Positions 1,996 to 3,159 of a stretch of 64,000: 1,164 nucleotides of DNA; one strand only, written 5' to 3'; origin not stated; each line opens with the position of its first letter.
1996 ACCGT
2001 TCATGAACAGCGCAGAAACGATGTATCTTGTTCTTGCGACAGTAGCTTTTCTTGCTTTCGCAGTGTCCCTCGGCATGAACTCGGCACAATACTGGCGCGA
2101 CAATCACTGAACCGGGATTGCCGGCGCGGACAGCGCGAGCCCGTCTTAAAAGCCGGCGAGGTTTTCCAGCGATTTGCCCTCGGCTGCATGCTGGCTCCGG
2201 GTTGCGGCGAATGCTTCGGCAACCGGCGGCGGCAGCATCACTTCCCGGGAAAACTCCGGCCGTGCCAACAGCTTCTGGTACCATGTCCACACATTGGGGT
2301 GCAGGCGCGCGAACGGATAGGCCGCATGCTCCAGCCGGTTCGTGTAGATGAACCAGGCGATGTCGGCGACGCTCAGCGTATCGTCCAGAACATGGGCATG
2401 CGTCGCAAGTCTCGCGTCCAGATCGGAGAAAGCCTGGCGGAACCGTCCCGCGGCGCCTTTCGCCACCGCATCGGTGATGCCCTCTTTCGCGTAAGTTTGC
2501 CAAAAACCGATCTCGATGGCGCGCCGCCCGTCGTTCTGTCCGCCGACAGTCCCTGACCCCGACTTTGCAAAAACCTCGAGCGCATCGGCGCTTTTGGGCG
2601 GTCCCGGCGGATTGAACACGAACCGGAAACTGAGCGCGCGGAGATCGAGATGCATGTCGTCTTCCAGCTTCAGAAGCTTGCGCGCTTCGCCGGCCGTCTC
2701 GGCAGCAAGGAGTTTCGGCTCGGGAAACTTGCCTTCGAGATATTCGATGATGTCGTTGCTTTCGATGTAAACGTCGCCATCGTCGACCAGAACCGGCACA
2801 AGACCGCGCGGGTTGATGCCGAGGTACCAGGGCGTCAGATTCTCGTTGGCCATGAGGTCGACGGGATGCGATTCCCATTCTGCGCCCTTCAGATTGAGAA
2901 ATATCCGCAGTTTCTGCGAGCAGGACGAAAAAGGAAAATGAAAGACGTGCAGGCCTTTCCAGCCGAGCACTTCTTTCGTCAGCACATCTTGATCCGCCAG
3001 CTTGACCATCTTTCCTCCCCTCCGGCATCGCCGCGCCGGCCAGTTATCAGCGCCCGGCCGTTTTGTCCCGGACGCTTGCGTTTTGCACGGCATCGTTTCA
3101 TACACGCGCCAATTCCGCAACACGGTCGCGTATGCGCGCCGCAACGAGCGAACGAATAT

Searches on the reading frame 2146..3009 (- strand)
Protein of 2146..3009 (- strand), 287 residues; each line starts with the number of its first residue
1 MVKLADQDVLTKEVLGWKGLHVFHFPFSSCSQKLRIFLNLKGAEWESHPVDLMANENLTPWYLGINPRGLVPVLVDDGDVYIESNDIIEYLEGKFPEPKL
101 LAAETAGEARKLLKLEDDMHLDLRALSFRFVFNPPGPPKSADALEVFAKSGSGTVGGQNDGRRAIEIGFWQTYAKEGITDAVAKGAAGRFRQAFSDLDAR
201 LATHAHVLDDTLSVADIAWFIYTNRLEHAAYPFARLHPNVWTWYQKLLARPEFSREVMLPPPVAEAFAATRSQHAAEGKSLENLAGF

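Call 53: search_protein_families(library=pfam, proteins=[window:2146-3009:-], max_evalue=0.00001)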
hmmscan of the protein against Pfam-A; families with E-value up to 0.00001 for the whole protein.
window:2146-3009:- (287 aa): 4 families
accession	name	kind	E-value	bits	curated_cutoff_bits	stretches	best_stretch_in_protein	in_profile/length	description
PF13409.12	GST_N_2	-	8.4e-20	71.6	25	1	27-92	1-68/70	Glutathione S-transferase, N-terminal domain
PF13417.12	GST_N_3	-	5.9e-19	68.6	22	1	23-98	2-74/75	Glutathione S-transferase, N-terminal domain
PF02798.26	GST_N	-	2.1e-12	47.6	20.9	1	20-92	3-75/76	Glutathione S-transferase, N-terminal domain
PF13410.11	GST_C_2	-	3.2e-07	30.8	24.9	1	181-245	2-68/69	Glutathione S-transferase, C-terminal domain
